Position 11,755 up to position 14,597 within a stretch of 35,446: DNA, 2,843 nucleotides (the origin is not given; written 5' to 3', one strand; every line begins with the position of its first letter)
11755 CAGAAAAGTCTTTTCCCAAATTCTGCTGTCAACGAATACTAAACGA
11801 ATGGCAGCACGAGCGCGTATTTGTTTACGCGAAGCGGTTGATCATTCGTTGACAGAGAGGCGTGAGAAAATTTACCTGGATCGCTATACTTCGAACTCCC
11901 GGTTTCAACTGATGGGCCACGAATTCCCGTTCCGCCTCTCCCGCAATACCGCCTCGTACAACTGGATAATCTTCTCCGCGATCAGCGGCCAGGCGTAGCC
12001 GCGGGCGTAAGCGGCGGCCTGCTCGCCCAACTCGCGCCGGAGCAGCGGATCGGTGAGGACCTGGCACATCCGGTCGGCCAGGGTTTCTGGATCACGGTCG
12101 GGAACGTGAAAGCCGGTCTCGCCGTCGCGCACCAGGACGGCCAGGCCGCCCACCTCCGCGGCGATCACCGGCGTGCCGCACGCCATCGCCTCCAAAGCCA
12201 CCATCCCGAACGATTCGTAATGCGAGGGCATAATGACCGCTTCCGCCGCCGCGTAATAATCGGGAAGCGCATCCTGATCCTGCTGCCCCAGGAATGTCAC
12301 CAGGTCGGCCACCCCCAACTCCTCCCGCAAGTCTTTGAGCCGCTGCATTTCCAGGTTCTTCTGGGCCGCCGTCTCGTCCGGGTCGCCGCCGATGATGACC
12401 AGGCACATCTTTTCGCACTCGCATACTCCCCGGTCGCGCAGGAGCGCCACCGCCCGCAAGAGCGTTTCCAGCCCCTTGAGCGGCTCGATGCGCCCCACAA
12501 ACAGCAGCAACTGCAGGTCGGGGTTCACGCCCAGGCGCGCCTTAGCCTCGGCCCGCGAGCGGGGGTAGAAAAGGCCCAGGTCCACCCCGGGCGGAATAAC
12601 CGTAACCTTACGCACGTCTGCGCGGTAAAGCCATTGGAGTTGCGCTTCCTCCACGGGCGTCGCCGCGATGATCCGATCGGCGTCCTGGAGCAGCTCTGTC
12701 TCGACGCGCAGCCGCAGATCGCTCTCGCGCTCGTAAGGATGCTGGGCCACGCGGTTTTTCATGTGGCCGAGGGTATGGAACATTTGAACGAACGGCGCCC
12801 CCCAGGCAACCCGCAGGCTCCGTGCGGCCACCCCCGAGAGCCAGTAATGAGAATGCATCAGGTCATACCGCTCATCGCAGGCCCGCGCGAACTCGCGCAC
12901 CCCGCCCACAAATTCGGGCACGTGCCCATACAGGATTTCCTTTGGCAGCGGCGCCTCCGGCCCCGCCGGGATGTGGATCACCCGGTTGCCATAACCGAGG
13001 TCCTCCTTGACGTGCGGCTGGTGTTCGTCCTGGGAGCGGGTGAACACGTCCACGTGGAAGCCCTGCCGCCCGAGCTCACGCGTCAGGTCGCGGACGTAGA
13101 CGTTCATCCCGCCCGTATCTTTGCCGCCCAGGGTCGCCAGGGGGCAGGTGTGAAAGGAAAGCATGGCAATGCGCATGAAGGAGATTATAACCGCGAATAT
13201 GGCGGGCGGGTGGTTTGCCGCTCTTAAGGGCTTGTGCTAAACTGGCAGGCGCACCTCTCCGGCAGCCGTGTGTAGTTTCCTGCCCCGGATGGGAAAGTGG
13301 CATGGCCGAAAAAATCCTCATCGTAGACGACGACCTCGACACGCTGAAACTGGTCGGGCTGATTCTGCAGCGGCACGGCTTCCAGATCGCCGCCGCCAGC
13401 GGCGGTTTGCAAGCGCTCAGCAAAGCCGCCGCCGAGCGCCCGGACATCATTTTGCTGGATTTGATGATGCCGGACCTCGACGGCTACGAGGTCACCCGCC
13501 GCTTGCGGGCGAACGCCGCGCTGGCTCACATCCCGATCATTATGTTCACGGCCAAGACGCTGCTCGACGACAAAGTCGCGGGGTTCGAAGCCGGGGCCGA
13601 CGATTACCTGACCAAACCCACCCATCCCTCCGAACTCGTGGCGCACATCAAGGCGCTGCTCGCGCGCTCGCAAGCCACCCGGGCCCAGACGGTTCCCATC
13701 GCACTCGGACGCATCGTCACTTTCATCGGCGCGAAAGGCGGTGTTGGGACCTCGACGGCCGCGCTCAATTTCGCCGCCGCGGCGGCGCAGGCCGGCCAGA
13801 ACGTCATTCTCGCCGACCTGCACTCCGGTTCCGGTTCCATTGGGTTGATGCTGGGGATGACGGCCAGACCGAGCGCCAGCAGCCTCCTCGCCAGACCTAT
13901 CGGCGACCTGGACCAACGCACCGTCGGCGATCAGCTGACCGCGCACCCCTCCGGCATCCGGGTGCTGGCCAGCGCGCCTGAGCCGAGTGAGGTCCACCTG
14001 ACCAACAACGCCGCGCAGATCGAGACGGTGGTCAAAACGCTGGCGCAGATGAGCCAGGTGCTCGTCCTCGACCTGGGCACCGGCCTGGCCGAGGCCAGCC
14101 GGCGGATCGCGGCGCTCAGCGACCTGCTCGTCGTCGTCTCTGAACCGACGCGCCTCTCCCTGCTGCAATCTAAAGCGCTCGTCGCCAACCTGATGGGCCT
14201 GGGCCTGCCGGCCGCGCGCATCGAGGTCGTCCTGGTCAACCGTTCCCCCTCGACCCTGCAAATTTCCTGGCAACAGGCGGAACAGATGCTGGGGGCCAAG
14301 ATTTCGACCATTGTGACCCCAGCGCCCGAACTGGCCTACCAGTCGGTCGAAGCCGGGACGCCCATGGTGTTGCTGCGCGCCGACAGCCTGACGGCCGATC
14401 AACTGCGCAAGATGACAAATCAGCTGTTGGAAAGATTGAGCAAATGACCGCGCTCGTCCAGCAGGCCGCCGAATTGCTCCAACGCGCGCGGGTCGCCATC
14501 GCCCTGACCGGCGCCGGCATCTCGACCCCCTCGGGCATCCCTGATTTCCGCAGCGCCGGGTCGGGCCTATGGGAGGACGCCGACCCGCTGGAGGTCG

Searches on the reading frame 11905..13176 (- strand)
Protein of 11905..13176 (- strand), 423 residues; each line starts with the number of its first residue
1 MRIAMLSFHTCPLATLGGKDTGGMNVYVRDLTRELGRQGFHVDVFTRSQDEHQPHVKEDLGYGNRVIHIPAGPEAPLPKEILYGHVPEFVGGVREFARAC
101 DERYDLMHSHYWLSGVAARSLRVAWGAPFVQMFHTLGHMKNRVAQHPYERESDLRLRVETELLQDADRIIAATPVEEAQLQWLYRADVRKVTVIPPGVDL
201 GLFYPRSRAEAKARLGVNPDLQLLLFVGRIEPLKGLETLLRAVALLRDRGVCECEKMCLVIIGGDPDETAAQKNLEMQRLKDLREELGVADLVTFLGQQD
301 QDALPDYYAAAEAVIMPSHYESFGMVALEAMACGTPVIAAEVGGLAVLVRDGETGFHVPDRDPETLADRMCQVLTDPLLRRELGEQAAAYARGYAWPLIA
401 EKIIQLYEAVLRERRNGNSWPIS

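Call 10: find_encoding_contigs(protein=window:11905-13176:-, flank=6000, max_places=10)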
Protein window:11905-13176:- (423 aa): 3 contigs read that carry it; 2 places shown.
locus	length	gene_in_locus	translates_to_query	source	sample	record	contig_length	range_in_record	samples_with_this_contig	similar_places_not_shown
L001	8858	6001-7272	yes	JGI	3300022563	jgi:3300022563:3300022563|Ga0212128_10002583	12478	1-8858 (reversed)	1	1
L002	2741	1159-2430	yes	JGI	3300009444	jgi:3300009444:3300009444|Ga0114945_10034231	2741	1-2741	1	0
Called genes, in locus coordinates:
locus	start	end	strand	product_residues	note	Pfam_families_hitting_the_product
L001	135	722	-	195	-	PF02775:TPP_enzyme_C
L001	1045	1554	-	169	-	PF02776:TPP_enzyme_N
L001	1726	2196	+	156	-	-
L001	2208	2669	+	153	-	PF13529:Peptidase_C39_2, PF03412:Peptidase_C39, PF09778:Guanylate_cyc_2 (faint), PF14399:BtrH_N (weak), PF11814:DUF3335 (weak)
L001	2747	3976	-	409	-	PF13185:GAF_2, PF01590:GAF, PF13492:GAF_3, PF00512:HisKA, PF13581:HATPase_c_2 (weak), PF02518:HATPase_c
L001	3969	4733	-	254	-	PF00205:TPP_enzyme_M (faint), PF02146:SIR2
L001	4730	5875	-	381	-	PF00072:Response_reg, PF01656:CbiA (faint), PF10609:ParA (faint)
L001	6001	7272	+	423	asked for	PF20706:GT4-conflict, PF13439:Glyco_transf_4, PF13579:Glyco_trans_4_4, PF00534:Glycos_transf_1, PF13692:Glyco_trans_1_4, PF13524:Glyco_trans_1_2 (weak)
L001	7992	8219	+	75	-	-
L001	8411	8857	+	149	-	?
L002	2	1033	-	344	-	?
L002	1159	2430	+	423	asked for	PF20706:GT4-conflict, PF13439:Glyco_transf_4, PF13579:Glyco_trans_4_4, PF00534:Glycos_transf_1, PF13692:Glyco_trans_1_4, PF13524:Glyco_trans_1_2 (weak)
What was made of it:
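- No gene was called here in the JGI annotation (call 10).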

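Call 11: search_protein_families(library=pfam, proteins=[window:11905-13176:-], max_evalue=0.01)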
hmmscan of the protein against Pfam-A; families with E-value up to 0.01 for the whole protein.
window:11905-13176:- (423 aa): 7 families
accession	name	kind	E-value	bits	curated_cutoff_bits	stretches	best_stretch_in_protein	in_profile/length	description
PF00534.26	Glycos_transf_1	-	4e-45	153.9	26.4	1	208-388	2-170/172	Glycosyl transferases group 1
PF13692.12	Glyco_trans_1_4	-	8.5e-38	130.3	27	1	223-376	3-142/142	Glycosyl transferases group 1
PF20706.3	GT4-conflict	-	1.3e-31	110.4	26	1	14-377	4-358/385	Family 4 Glycosyltransferase in conflict systems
PF13579.12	Glyco_trans_4_4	-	2e-30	106.7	29.7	1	22-197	1-158/158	Glycosyl transferase 4-like domain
PF13439.12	Glyco_transf_4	-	1.1e-29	104.1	28.5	1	22-200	2-168/170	Glycosyltransferase Family 4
PF13524.12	Glyco_trans_1_2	-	4.8e-07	30.3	25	1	293-389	29-127/144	Glycosyl transferase-like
PF08323.17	Glyco_transf_5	-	0.0019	18.4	22.7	0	19-51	13-45/239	Starch synthase catalytic domain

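Call 12: find_related_loci(query=window:11905-13176:-, collection=genome_contigs, flank=4000)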
Query window:11905-13176:- (423 aa) in genome_contigs; peptide patterns used: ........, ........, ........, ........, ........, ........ (x = any residue, [..] = any of these).
106 stretches matched a pattern; 36 encode a relative of the query (tblastn E <= 1e-3); 36 distinct loci.
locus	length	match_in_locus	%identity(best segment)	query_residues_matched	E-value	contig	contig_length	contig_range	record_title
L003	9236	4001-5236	82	1-412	0e+0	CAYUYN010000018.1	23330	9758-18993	MAG TPA_asm: uncultured Anaerolineales bacterium isolate SRP136066_co1_412 genome assembly, contig: NODE_1964_length_233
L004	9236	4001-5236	78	3-414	0e+0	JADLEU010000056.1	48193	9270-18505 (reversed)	MAG: Anaerolineales bacterium isolate SJ338 c_000000187794, whole genome shotgun sequence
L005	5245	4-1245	75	1-418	0e+0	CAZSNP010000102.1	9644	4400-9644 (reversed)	MAG TPA_asm: uncultured Anaerolineales bacterium isolate binchicken_co107_470 genome assembly, contig: NODE_15657_length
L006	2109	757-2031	73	1-423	0e+0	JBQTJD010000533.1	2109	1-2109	MAG: Anaerolineales bacterium isolate SAW132 c_000000411760, whole genome shotgun sequence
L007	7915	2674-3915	76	1-414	0e+0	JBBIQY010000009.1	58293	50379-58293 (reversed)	MAG: Anaerolineae bacterium isolate STF170223_bin_337 NODE_374_length_58293_cov_36.0355, whole genome shotgun sequence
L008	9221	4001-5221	77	1-407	0e+0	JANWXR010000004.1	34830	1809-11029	MAG: Anaerolineales bacterium isolate SKYG50 NODE_4_length_34830_cov_18.007568, whole genome shotgun sequence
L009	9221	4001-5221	77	1-407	0e+0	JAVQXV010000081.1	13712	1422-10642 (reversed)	MAG: Anaerolineales bacterium isolate SKYGB_hs_bin36 NODE_6324_length_13712_cov_263.597715, whole genome shotgun sequenc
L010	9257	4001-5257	76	1-418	0e+0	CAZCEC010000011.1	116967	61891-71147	MAG TPA_asm: uncultured Anaerolineales bacterium isolate binchicken_co179_60 genome assembly, contig: NODE_740_length_11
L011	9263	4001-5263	74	1-421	0e+0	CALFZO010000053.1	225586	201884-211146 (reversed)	MAG TPA_asm: uncultured Anaerolineales bacterium isolate SRR1506987_bin.41_CONCOCT_v1.1_MAG genome assembly, contig: ERZ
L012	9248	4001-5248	77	1-416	0e+0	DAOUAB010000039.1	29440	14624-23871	MAG TPA_asm: Anaerolineales bacterium isolate H61_599 k121_165798, whole genome shotgun sequence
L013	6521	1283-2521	74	1-414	0e+0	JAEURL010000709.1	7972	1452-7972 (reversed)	MAG: Anaerolineales bacterium isolate new MAG-276 k141_3663057, whole genome shotgun sequence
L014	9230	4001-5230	71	1-410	0e+0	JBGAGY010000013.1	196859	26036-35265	MAG: Anaerolineales bacterium isolate MAG_MBR_H125.91 MBRH125-91_opera_contig_445, whole genome shotgun sequence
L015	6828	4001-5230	70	1-410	0e+0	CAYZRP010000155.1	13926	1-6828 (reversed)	MAG TPA_asm: uncultured Anaerolineales bacterium isolate SRP298887_co1_48 genome assembly, contig: NODE_4517_length_1392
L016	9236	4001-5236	70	1-412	0e+0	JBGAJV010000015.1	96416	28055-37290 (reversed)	MAG: Anaerolineales bacterium isolate MAG_AAO_H125.59 AAOH125-59_opera_contig_842, whole genome shotgun sequence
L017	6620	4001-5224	69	1-408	0e+0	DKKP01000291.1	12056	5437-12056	MAG TPA_asm: Anaerolineales bacterium UBA6663 UBA6663_contig_26554, whole genome shotgun sequence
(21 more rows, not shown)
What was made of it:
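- Tried and rejected: Synteny route: I fetched 36 loci around GT orthologues from GTDB genomes (call 12).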

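Call 38: find_homologous_proteins(query=window:11905-13176:-, max_evalue=1e-50)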
Query window:11905-13176:- (423 aa): 7999 proteins with E <= 1e-50 among 8000 candidates; the best 120 are listed.
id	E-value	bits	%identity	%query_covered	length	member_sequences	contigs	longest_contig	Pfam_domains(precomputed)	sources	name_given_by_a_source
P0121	6.5e-270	913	96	99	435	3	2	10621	PF00534.27,PF13579.13,PF13524.13,PF13439.13,PF20706.4,PF13692.13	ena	-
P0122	1.0e-250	850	87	99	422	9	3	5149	PF00534.27,PF13579.13,PF13439.13,PF20706.4,PF13692.13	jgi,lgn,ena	-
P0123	4.8e-235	798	82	99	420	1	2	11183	PF00534.27,PF13579.13,PF08323.18,PF13524.13,PF13439.13,PF20706.4,PF13692.13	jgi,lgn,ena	jgi:D-inositol-3-phosphate glycosyltransferase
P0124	4.0e-231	785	82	99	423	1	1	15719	PF00534.27,PF13579.13,PF13524.13,PF13439.13,PF20706.4,PF13692.13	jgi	jgi:D-inositol-3-phosphate glycosyltransferase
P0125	1.5e-230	784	82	99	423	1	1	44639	PF00534.27,PF13579.13,PF13524.13,PF13439.13,PF20706.4,PF13692.13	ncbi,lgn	-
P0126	1.8e-228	777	81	98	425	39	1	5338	PF00534.27,PF13579.13,PF13439.13,PF20706.4,PF13692.13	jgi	-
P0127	9.8e-228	774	82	97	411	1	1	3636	PF00534.27,PF13579.13,PF13524.13,PF13439.13,PF20706.4,PF13692.13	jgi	jgi:D-inositol-3-phosphate glycosyltransferase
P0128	3.8e-227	772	80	98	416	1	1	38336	PF00534.27,PF13579.13,PF13524.13,PF13439.13,PF20706.4,PF13692.13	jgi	jgi:D-inositol-3-phosphate glycosyltransferase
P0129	9.1e-225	765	79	98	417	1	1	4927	PF00534.27,PF13579.13,PF13524.13,PF13439.13,PF20706.4,PF13692.13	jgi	jgi:D-inositol-3-phosphate glycosyltransferase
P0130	1.9e-224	763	80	98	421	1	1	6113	PF00534.27,PF13579.13,PF13524.13,PF13439.13,PF20706.4,PF13692.13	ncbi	ncbi:MAG: glycosyltransferase [Anaerolineales bacterium]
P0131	2.0e-224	763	81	97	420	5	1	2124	PF00534.27,PF13579.13,PF13524.13,PF13439.13,PF20706.4,PF13692.13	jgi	jgi:D-inositol-3-phosphate glycosyltransferase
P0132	5.6e-224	762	81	97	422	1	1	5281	PF00534.27,PF13579.13,PF13524.13,PF13439.13,PF20706.4,PF13692.13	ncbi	-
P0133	5.7e-224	762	80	97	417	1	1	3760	PF00534.27,PF13579.13,PF13524.13,PF13439.13,PF20706.4,PF13692.13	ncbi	-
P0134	5.9e-224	762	79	100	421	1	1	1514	PF00534.27,PF13579.13,PF13524.13,PF13439.13,PF20706.4,PF13692.13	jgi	-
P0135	6.0e-224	762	80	97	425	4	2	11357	PF00534.27,PF13579.13,PF13524.13,PF13439.13,PF20706.4,PF13692.13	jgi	jgi:D-inositol-3-phosphate glycosyltransferase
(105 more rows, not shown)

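Call 39: find_encoding_contigs(protein=P0121, flank=8000, max_places=4)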
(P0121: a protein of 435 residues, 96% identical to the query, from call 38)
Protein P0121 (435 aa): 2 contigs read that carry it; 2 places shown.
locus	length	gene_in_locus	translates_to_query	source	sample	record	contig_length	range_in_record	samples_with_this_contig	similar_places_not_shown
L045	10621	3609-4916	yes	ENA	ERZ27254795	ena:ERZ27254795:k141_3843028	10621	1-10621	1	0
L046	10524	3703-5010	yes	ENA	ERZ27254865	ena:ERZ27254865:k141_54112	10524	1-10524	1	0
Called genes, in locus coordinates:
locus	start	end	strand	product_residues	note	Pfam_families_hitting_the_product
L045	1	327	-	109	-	?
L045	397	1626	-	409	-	PF13185:GAF_2, PF01590:GAF, PF13492:GAF_3, PF00512:HisKA, PF13581:HATPase_c_2 (weak), PF02518:HATPase_c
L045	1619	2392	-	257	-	PF00205:TPP_enzyme_M (faint), PF02146:SIR2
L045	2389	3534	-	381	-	PF00072:Response_reg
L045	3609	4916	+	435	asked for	PF13439:Glyco_transf_4, PF13579:Glyco_trans_4_4, PF20706:GT4-conflict, PF00534:Glycos_transf_1, PF13692:Glyco_trans_1_4, PF13524:Glyco_trans_1_2 (weak)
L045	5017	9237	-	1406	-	PF14559:TPR_19 (faint), PF07719:TPR_2 (faint), PF13181:TPR_8 (faint), PF13428:TPR_14 (faint), PF00515:TPR_1 (faint), PF13529:Peptidase_C39_2, PF13414:TPR_11 (faint)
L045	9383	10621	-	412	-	?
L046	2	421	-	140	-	?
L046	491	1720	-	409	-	PF13185:GAF_2, PF01590:GAF, PF13492:GAF_3, PF00512:HisKA, PF13581:HATPase_c_2 (weak), PF02518:HATPase_c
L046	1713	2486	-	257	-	PF00205:TPP_enzyme_M (faint), PF02146:SIR2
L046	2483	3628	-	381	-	PF00072:Response_reg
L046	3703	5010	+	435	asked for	PF13439:Glyco_transf_4, PF13579:Glyco_trans_4_4, PF20706:GT4-conflict, PF00534:Glycos_transf_1, PF13692:Glyco_trans_1_4, PF13524:Glyco_trans_1_2 (weak)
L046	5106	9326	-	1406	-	PF14559:TPR_19 (faint), PF07719:TPR_2 (faint), PF13181:TPR_8 (faint), PF13428:TPR_14 (faint), PF00515:TPR_1 (faint), PF13529:Peptidase_C39_2, PF13414:TPR_11 (faint)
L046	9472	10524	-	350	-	?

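Call 40: find_encoding_contigs(protein=P0122, flank=5000, max_places=4)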
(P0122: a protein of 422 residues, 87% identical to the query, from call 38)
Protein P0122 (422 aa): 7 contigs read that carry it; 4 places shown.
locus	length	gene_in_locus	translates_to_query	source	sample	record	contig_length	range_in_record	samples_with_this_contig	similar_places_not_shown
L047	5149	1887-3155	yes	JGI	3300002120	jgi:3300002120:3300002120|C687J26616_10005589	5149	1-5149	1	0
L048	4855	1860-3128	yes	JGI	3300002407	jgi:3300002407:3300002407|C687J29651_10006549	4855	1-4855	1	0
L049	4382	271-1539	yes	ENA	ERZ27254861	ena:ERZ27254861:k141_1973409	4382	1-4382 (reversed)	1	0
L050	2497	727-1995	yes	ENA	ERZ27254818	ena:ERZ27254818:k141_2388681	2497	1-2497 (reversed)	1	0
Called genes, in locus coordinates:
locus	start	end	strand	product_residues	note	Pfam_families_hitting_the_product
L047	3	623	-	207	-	?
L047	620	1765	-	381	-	PF00072:Response_reg, PF01656:CbiA (weak), PF10609:ParA (weak), PF13614:AAA_31 (weak)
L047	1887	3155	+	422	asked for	PF20706:GT4-conflict, PF13439:Glyco_transf_4, PF13579:Glyco_trans_4_4, PF00534:Glycos_transf_1, PF13692:Glyco_trans_1_4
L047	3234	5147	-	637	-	?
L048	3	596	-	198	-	?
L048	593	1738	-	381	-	PF00072:Response_reg, PF01656:CbiA (weak), PF10609:ParA (weak), PF13614:AAA_31 (weak)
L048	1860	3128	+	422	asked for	PF20706:GT4-conflict, PF13439:Glyco_transf_4, PF13579:Glyco_trans_4_4, PF00534:Glycos_transf_1, PF13692:Glyco_trans_1_4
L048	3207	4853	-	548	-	?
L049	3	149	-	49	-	?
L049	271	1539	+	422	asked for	PF20706:GT4-conflict, PF13439:Glyco_transf_4, PF13579:Glyco_trans_4_4, PF00534:Glycos_transf_1, PF13692:Glyco_trans_1_4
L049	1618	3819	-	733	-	PF26550:Tricorn_2nd (faint), PF00930:DPPIV_N, PF26549:Tricorn_N (weak), PF02129:Peptidase_S15, PF00561:Abhydrolase_1 (weak), PF00326:Peptidase_S9, PF12146:Hydrolase_4 (faint)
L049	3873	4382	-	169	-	?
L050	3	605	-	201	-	?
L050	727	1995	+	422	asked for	PF20706:GT4-conflict, PF13439:Glyco_transf_4, PF13579:Glyco_trans_4_4, PF00534:Glycos_transf_1, PF13692:Glyco_trans_1_4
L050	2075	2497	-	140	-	?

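Call 64: list_cluster_members(proteins=[P0121, P0002])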
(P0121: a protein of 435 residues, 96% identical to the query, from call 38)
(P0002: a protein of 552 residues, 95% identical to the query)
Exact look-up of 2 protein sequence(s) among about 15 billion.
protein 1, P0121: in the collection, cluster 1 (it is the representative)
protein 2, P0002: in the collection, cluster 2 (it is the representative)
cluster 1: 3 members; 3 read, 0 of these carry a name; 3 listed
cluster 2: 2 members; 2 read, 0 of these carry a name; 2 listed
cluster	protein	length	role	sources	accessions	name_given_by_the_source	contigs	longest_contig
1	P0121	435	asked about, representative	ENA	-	-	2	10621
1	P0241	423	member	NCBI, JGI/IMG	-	-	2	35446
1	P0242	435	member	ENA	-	-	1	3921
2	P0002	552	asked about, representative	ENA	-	-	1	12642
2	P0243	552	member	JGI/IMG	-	-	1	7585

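Call 65: find_encoding_contigs(protein=P0242, flank=4000, max_places=4)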
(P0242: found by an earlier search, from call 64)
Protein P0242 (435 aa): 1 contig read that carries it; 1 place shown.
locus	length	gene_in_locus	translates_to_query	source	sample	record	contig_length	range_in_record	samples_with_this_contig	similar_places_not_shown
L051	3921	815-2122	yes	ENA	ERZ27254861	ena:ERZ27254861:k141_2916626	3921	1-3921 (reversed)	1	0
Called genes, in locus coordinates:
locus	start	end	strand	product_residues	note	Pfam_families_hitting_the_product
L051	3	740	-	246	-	?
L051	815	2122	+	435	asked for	PF13439:Glyco_transf_4, PF13579:Glyco_trans_4_4, PF20706:GT4-conflict, PF00534:Glycos_transf_1, PF13692:Glyco_trans_1_4, PF13524:Glyco_trans_1_2 (weak)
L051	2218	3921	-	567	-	?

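Call 66: find_encoding_contigs(protein=P0243, flank=6000, max_places=4)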
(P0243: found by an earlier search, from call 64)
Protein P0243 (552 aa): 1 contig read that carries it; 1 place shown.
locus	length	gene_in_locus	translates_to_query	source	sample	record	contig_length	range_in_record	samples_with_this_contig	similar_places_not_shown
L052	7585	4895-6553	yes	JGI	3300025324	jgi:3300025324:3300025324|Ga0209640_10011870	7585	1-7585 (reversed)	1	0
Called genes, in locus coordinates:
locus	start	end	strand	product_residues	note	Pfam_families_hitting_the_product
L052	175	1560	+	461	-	PF01476:LysM, PF01551:Peptidase_M23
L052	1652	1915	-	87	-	PF09413:DUF2007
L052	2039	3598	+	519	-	-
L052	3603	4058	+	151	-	-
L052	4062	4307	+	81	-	PF14451:Ub-Mut7C (weak), PF02597:ThiS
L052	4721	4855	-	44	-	-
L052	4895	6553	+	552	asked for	PF13520:AA_permease_2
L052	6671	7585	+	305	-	?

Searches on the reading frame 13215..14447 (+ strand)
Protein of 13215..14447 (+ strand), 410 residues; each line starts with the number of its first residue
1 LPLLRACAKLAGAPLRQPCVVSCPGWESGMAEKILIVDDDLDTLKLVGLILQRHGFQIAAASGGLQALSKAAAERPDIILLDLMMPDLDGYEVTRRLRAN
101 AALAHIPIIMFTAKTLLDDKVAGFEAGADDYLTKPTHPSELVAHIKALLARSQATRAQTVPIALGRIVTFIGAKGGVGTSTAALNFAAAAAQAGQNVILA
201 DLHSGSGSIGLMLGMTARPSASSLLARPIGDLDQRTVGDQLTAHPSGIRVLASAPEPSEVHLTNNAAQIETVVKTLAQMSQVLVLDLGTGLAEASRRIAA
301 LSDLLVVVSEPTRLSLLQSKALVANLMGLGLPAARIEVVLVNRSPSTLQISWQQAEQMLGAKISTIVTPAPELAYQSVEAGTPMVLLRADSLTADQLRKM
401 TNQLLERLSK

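Call 11: search_protein_families(library=pfam, proteins=[window:13215-14447:+], max_evalue=0.01)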
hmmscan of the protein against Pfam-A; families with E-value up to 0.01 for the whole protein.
window:13215-14447:+ (410 aa): 5 families
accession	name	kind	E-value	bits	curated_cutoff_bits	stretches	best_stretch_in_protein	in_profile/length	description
PF00072.30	Response_reg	-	2.3e-30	105.4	30.2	1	34-146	1-111/111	Response regulator receiver domain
PF13614.12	AAA_31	-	8.2e-06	26.3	27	1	166-218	2-53/177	AAA domain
PF01656.29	CbiA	-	1.5e-05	25.4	25.4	1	169-278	2-54/125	CobQ/CobB/MinD/ParA nucleotide binding domain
PF10609.15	ParA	-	1.5e-05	25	27.1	1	166-223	4-62/246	NUBPL iron-transfer P-loop NTPase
PF06564.18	CBP_BcsQ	-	0.00064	19.8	21.3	1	167-325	3-163/234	Cellulose biosynthesis protein BcsQ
